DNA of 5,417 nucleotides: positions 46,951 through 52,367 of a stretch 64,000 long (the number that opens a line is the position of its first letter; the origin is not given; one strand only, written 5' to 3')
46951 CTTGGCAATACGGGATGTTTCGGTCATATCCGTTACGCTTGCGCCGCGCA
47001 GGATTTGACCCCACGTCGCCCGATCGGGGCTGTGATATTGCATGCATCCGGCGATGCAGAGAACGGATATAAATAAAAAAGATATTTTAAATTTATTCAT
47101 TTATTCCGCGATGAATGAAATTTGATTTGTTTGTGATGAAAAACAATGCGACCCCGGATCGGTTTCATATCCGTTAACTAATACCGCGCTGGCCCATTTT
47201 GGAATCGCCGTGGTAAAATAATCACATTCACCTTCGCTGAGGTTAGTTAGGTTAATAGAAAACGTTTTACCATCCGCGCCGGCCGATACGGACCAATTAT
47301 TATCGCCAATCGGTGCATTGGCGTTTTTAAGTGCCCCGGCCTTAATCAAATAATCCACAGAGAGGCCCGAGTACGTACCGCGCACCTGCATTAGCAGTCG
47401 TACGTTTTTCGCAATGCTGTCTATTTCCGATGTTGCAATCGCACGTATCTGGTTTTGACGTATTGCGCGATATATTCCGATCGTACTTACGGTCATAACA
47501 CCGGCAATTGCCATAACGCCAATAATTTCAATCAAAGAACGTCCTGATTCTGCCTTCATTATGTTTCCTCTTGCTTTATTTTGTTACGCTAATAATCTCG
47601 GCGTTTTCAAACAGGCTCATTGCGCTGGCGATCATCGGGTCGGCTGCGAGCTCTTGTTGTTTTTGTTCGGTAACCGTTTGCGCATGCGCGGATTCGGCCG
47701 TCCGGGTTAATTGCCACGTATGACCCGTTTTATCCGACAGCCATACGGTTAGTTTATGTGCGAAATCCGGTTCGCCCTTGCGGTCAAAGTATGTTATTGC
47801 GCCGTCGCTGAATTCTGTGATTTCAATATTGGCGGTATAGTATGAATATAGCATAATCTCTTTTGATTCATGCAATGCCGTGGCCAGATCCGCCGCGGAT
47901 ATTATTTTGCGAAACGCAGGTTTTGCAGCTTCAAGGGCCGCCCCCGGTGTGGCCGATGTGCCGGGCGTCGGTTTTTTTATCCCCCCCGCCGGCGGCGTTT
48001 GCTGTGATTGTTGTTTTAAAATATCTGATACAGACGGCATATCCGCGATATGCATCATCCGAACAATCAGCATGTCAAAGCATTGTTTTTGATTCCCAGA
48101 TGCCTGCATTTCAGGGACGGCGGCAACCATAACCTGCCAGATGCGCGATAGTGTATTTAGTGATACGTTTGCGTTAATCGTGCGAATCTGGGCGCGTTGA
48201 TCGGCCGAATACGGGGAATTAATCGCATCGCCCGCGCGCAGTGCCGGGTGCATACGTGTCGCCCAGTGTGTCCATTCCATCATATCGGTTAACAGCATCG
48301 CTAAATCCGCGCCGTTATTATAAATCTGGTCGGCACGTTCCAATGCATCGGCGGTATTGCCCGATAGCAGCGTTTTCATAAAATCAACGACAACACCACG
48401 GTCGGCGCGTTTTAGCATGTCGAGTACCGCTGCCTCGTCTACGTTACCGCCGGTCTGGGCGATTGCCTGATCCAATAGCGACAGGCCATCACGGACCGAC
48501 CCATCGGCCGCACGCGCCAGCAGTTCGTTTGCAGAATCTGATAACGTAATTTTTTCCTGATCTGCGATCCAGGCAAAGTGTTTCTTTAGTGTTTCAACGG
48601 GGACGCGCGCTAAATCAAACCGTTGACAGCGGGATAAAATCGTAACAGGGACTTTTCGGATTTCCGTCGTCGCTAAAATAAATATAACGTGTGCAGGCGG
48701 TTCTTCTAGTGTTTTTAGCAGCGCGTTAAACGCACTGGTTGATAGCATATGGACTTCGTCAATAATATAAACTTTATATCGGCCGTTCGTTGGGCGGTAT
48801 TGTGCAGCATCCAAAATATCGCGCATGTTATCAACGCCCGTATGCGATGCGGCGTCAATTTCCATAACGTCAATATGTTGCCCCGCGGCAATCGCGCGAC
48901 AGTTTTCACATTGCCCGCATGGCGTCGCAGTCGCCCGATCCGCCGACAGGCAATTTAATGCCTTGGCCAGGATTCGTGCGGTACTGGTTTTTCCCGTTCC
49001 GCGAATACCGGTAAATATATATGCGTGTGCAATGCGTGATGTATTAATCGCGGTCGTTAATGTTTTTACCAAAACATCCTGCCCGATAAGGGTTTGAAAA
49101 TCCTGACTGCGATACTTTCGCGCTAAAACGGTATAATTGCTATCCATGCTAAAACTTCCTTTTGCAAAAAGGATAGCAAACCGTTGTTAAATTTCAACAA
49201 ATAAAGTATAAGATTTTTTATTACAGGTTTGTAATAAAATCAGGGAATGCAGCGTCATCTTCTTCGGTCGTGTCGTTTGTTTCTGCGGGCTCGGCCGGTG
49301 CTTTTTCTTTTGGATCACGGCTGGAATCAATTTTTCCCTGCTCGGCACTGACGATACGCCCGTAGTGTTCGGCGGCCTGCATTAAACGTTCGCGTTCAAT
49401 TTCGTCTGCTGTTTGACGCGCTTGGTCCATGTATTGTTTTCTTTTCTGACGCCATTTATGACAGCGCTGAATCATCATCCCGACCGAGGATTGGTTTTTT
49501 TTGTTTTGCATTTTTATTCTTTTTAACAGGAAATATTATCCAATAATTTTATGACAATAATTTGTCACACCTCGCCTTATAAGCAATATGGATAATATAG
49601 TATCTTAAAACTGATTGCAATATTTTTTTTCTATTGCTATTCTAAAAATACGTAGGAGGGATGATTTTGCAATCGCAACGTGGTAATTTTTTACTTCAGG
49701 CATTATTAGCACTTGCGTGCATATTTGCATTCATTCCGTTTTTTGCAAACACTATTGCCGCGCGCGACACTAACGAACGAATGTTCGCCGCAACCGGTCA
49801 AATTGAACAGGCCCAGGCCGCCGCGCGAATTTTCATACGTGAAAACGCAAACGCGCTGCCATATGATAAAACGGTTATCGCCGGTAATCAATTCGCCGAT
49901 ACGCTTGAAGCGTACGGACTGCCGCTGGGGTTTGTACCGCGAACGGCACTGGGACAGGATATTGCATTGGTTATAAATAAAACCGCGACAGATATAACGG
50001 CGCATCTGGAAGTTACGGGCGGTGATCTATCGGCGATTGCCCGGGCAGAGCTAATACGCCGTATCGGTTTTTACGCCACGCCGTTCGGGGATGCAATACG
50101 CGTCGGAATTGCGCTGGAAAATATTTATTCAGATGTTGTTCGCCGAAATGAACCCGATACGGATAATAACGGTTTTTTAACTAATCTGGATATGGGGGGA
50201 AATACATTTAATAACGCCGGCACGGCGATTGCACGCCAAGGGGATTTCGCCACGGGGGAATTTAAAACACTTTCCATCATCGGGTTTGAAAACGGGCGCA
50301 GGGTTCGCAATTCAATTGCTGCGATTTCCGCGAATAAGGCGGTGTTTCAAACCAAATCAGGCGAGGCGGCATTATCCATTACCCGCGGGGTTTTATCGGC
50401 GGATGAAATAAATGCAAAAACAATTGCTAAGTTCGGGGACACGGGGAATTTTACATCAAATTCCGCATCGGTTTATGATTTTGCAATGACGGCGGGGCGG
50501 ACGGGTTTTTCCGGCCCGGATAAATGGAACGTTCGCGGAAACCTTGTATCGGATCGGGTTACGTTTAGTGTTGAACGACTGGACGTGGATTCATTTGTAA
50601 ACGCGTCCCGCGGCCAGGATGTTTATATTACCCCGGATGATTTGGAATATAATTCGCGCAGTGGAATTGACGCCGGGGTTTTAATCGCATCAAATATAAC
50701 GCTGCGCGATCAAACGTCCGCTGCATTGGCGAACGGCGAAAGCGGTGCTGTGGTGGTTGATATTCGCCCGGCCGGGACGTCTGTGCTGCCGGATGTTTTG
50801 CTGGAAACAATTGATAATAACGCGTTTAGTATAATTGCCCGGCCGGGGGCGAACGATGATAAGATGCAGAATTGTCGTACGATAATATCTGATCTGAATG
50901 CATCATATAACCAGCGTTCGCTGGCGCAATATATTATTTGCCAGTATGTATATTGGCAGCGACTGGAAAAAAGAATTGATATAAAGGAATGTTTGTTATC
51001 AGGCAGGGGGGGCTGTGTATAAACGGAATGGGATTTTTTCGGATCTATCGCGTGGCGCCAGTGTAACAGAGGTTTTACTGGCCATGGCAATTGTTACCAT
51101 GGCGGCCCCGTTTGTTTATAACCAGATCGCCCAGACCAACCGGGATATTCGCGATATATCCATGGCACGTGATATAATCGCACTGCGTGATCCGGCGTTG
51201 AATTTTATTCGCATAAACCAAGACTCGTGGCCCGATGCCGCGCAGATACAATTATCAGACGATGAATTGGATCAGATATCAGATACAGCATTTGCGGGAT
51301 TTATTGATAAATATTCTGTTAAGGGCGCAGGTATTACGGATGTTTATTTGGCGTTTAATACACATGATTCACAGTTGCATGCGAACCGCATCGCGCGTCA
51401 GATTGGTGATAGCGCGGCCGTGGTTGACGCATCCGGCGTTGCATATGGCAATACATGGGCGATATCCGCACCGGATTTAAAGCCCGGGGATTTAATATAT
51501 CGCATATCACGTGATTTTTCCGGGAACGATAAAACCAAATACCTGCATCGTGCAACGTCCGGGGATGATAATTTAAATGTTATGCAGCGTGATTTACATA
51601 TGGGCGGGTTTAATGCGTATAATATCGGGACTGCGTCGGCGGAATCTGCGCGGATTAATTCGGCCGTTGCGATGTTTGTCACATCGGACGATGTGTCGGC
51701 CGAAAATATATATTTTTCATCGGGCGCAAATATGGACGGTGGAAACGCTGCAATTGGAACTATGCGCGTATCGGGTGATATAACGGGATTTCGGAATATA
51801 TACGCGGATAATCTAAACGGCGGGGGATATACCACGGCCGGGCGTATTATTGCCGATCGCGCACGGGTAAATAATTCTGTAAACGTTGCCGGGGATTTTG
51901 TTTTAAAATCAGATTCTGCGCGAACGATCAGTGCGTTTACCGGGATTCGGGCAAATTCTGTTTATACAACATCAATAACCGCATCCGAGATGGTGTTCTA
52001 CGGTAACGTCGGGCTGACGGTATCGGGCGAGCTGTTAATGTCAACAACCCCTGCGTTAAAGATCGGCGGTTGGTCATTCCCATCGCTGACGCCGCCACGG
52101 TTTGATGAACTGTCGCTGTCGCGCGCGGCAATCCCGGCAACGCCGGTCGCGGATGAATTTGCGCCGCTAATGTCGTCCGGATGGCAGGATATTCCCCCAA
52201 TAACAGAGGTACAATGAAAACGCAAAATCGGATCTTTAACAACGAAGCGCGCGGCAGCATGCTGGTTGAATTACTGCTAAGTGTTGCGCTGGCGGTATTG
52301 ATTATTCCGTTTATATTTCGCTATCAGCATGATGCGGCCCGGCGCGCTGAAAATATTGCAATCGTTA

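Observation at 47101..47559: A small pilin-like gene wedged between dnaX and an OmpA-family lipoprotein/skp/lpxD/fabZ operon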

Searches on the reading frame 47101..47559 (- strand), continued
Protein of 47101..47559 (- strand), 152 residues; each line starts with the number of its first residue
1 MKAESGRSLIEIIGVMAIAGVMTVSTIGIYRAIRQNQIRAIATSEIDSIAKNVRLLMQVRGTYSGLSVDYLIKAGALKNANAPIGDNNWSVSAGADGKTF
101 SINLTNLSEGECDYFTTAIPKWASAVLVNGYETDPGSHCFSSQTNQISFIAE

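Call 85: find_homologous_proteins(query=A3, max_evalue=0.001)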
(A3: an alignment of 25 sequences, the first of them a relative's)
Query A3 (25 sequences) (179 aa, profile of the alignment): 6224 proteins with E <= 0.001 among 8000 candidates; the best 120 are listed.
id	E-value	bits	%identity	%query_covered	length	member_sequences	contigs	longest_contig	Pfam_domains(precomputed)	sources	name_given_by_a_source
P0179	1.5e-51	193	30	73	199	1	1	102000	PF05307.17,PF08805.17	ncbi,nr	ncbi:MAG: hypothetical protein GY804_01555 [Alphaproteobacteria bacterium]|nr:hypothetical protein [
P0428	1.8e-50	189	28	67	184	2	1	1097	PF05307.17,PF08805.17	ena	-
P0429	2.0e-50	189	28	67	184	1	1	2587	PF05307.17,PF08805.17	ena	-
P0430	4.2e-50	188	28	69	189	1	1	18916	PF05307.17,PF08805.17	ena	-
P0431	9.4e-50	187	29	67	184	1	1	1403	PF05307.17,PF08805.17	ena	-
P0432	1.1e-49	187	32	69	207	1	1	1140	PF05307.17,PF08805.17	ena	-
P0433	1.6e-49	186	29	69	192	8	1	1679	PF05307.17,PF08805.17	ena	-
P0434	1.7e-49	186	31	67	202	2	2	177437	PF05307.17,PF08805.17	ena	-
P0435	1.9e-49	186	28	67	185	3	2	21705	PF05307.17,PF08805.17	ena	-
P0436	2.3e-49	186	27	71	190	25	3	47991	PF05307.17,PF08805.17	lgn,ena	-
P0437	3.3e-49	185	29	67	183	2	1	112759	PF05307.17,PF08805.17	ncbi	-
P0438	3.8e-49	185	31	70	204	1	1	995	PF05307.17,PF08805.17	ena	-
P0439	4.0e-49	185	29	68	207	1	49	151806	PF05307.17,PF08805.17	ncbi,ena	-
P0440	4.1e-49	185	28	70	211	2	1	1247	PF05307.17,PF08805.17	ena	-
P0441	4.2e-49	185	31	70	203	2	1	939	PF05307.17,PF08805.17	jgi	-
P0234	5.1e-49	185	31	70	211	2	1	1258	PF05307.17,PF08805.17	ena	-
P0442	7.2e-49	184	31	69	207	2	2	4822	PF05307.17,PF08805.17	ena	-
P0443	8.7e-49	184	31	67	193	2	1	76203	PF05307.17,PF08805.17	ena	-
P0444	8.9e-49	184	26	68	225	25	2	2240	PF05307.17,PF08805.17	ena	-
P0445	9.0e-49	184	29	84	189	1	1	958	PF05307.17,PF08805.17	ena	-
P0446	1.0e-48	184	31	70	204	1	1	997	PF05307.17,PF08805.17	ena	-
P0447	1.0e-48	184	31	66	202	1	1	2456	PF05307.17,PF08805.17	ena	-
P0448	1.0e-48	184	32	70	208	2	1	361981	PF05307.17,PF08805.17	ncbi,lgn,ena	-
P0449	1.0e-48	184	27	76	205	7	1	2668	PF05307.17,PF08805.17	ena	-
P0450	1.1e-48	184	25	79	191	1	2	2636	PF05307.17,PF08805.17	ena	-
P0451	1.1e-48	184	29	70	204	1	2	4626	PF05307.17,PF08805.17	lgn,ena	-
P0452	1.4e-48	183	31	85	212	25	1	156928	PF05307.17,PF08805.17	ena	-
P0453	1.5e-48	183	31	82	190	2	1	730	PF05307.17,PF08805.17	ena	-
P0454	1.5e-48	183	26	68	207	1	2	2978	PF05307.17,PF08805.17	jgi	jgi:type II secretory pathway pseudopilin PulG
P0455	1.9e-48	183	33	75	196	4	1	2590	PF05307.17,PF08805.17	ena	-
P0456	1.9e-48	183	29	79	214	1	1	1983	PF05307.17,PF08805.17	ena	-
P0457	2.0e-48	183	32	67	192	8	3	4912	PF05307.17,PF08805.17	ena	-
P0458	2.1e-48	183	29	67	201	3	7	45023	PF05307.17,PF08805.17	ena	-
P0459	2.2e-48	183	29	71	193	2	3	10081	PF05307.17,PF08805.17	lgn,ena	-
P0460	2.2e-48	183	32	69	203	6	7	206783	PF05307.17,PF08805.17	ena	-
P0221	2.3e-48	183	25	71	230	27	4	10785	PF05307.17,PF08805.17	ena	-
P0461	2.3e-48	183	33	69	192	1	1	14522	PF05307.17,PF08805.17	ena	-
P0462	2.4e-48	183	30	67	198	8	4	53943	PF05307.17,PF08805.17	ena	-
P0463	2.5e-48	182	28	69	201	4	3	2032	PF05307.17,PF08805.17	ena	-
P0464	2.5e-48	182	28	81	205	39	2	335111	PF05307.17,PF08805.17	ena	-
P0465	2.5e-48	182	27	66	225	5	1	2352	PF05307.17,PF08805.17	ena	-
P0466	3.0e-48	182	29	69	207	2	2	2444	PF05307.17,PF08805.17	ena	-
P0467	3.1e-48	182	27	71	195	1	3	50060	PF05307.17,PF08805.17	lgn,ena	-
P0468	3.3e-48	182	29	70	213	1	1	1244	PF05307.17,PF08805.17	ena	-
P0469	3.3e-48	182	29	70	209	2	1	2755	PF05307.17,PF08805.17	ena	-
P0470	3.3e-48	182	31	69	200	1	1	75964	PF05307.17,PF08805.17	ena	-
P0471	3.5e-48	182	28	74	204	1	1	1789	PF05307.17,PF08805.17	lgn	-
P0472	3.5e-48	182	30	68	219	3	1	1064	PF05307.17,PF08805.17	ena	-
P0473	3.7e-48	182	31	75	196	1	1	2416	PF05307.17,PF08805.17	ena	-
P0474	3.7e-48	182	30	71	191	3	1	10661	PF05307.17,PF08805.17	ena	-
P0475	4.0e-48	182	30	70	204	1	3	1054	PF05307.17,PF08805.17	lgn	-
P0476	4.1e-48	182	28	78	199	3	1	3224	PF05307.17,PF08805.17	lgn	-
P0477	4.2e-48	182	32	75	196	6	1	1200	PF05307.17,PF08805.17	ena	-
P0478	4.5e-48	182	32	85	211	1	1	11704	PF05307.17,PF08805.17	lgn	-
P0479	4.9e-48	182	26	68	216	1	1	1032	PF05307.17,PF08805.17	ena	-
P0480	5.8e-48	181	31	66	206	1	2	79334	PF05307.17,PF08805.17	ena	-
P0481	6.1e-48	181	29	80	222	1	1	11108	PF05307.17,PF08805.17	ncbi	-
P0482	6.3e-48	181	31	78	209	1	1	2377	PF05307.17,PF08805.17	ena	-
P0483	6.6e-48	181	25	68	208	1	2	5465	PF05307.17,PF08805.17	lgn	-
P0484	6.8e-48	181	31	66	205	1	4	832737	PF05307.17,PF08805.17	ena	-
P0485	6.9e-48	181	28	69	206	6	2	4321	PF05307.17,PF08805.17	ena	-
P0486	7.6e-48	181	29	72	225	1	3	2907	PF05307.17,PF08805.17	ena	-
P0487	9.3e-48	181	30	69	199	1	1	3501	PF05307.17,PF08805.17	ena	-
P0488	9.4e-48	181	28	68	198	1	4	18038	PF05307.17,PF08805.17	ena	-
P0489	9.5e-48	181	31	73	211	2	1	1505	PF05307.17,PF08805.17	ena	-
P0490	9.7e-48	181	31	71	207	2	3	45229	PF05307.17,PF08805.17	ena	-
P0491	9.9e-48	181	29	70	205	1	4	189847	PF05307.17,PF08805.17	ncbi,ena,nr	ncbi:MAG: hypothetical protein IJ752_04510 [Alphaproteobacteria bacterium]|nr:hypothetical protein [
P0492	1.0e-47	180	29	68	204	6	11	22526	PF05307.17,PF08805.17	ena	-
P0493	1.0e-47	180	29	76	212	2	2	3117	PF05307.17,PF08805.17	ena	-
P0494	1.0e-47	180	32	70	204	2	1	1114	PF05307.17,PF08805.17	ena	-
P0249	1.0e-47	180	30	77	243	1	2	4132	PF05307.17,PF08805.17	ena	-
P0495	1.2e-47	180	29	77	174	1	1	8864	PF05307.17,PF08805.17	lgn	-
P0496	1.2e-47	180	30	68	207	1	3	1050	PF05307.17,PF08805.17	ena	-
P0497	1.3e-47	180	28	70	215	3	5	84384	PF05307.17,PF08805.17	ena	-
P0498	1.3e-47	180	33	66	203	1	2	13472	PF05307.17,PF08805.17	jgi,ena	-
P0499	1.4e-47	180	29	69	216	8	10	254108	PF05307.17,PF08805.17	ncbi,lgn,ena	-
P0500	1.6e-47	180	28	70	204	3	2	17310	PF05307.17,PF08805.17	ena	-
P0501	1.6e-47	180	28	69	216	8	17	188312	PF05307.17,PF08805.17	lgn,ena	-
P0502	1.6e-47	180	32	70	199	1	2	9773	PF05307.17,PF08805.17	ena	-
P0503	1.6e-47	180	27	71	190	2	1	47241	PF05307.17,PF08805.17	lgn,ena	-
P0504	1.7e-47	180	33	67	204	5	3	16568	PF05307.17,PF08805.17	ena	-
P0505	1.7e-47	180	28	70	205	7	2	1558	PF05307.17,PF08805.17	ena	-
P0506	1.8e-47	180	33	88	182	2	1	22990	PF05307.17,PF08805.17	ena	-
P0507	1.9e-47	180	27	67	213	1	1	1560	PF05307.17,PF08805.17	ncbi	-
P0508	1.9e-47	180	31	67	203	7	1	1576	PF05307.17,PF08805.17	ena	-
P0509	1.9e-47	180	29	68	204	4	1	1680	PF05307.17,PF08805.17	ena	-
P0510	2.0e-47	180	36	40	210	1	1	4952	PF05307.17,PF08805.17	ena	-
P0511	2.2e-47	179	34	71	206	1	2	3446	PF05307.17,PF08805.17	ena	-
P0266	2.2e-47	179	27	79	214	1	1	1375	PF05307.17,PF08805.17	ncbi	-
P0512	2.3e-47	179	30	70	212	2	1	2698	PF05307.17,PF08805.17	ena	-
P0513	2.3e-47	179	27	70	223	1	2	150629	PF05307.17,PF08805.17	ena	-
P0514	2.4e-47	179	31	66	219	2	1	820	PF05307.17,PF08805.17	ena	-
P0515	2.4e-47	179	27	67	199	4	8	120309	PF05307.17,PF08805.17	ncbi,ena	-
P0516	2.4e-47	179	29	69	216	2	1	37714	PF05307.17,PF08805.17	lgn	-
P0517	2.5e-47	179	32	67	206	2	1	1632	PF05307.17,PF08805.17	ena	-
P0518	2.5e-47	179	30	77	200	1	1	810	PF05307.17,PF08805.17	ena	-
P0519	2.5e-47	179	31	66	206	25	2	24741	PF05307.17,PF08805.17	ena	-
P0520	2.6e-47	179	34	71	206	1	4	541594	PF05307.17,PF08805.17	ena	-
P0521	2.8e-47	179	27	68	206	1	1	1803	PF05307.17,PF08805.17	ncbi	-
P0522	2.8e-47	179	26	71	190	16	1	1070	PF05307.17,PF08805.17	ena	-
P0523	2.8e-47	179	26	68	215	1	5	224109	PF05307.17,PF08805.17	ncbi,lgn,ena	-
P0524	2.9e-47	179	27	70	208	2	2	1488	PF05307.17,PF08805.17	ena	-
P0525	2.9e-47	179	27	92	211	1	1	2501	PF05307.17,PF08805.17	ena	-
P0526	3.1e-47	179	29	89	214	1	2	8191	PF05307.17,PF08805.17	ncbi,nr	ncbi:MAG: hypothetical protein MJ212_03340 [Alphaproteobacteria bacterium]|nr:hypothetical protein [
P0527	3.2e-47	179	28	71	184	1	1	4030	PF05307.17,PF08805.17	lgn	-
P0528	3.2e-47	179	31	70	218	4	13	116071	PF05307.17,PF08805.17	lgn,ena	-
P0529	3.4e-47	179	28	70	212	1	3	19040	PF05307.17,PF08805.17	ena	-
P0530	3.4e-47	179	39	39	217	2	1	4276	PF05307.17,PF08805.17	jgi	jgi:type II secretory pathway pseudopilin PulG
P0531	3.4e-47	179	28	84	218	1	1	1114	PF05307.17,PF08805.17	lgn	-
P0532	3.6e-47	179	30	79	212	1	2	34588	PF05307.17,PF05946.18,PF08805.17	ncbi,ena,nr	ncbi:MAG: hypothetical protein J5716_08730 [Alphaproteobacteria bacterium]|nr:hypothetical protein [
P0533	3.7e-47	179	28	70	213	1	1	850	PF05307.17,PF08805.17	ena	-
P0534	3.7e-47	179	27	68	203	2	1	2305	PF05307.17,PF08805.17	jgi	jgi:Tfp pilus assembly protein PilE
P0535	3.7e-47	179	28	68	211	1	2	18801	PF05307.17,PF08805.17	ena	-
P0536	3.8e-47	179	27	73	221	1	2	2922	PF05307.17,PF08805.17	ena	-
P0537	3.8e-47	179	31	69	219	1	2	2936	PF05307.17,PF08805.17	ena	-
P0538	4.0e-47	179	31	80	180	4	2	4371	PF05307.17,PF08805.17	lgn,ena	-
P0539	4.1e-47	179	27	70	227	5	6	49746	PF05307.17,PF08805.17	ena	-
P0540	4.2e-47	178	27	66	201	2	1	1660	PF05307.17,PF08805.17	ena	-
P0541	4.3e-47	178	28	70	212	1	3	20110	PF05307.17,PF08805.17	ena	-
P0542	4.3e-47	178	29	79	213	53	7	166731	PF05307.17,PF08805.17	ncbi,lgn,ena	-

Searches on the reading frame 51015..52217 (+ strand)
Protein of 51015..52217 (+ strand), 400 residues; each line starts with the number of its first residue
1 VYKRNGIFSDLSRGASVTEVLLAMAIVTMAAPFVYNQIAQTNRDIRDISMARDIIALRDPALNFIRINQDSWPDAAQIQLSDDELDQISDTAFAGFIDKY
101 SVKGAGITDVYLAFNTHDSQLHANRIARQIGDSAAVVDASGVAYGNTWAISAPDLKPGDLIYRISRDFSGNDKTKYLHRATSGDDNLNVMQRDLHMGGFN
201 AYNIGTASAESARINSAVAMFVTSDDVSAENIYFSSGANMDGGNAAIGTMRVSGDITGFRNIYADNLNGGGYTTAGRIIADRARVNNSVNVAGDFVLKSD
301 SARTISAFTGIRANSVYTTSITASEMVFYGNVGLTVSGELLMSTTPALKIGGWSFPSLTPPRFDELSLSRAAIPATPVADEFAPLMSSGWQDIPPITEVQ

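Call 3: search_protein_families(library=pfam, proteins=[window:51015-52217:+], max_evalue=1)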
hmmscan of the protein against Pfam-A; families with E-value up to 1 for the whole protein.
window:51015-52217:+ (400 aa): 0 families

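Call 36: search_protein_families(library=ncbifam, proteins=[window:51015-52217:+], max_evalue=0.1)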
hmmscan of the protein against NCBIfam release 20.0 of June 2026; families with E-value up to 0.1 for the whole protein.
window:51015-52217:+ (400 aa): 1 family
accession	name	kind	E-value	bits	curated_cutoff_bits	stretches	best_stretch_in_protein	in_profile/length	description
TIGR01707.1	gspI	equivalog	0.058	13.9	44.35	0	17-44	4-31/101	type II secretion system minor pseudopilin GspI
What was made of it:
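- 51015..52217 (+): Large prepilin-like protein 2 (400 aa), …SRG|ASVTE. Faint GspI N-terminal match, E 0.058 (call 36).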
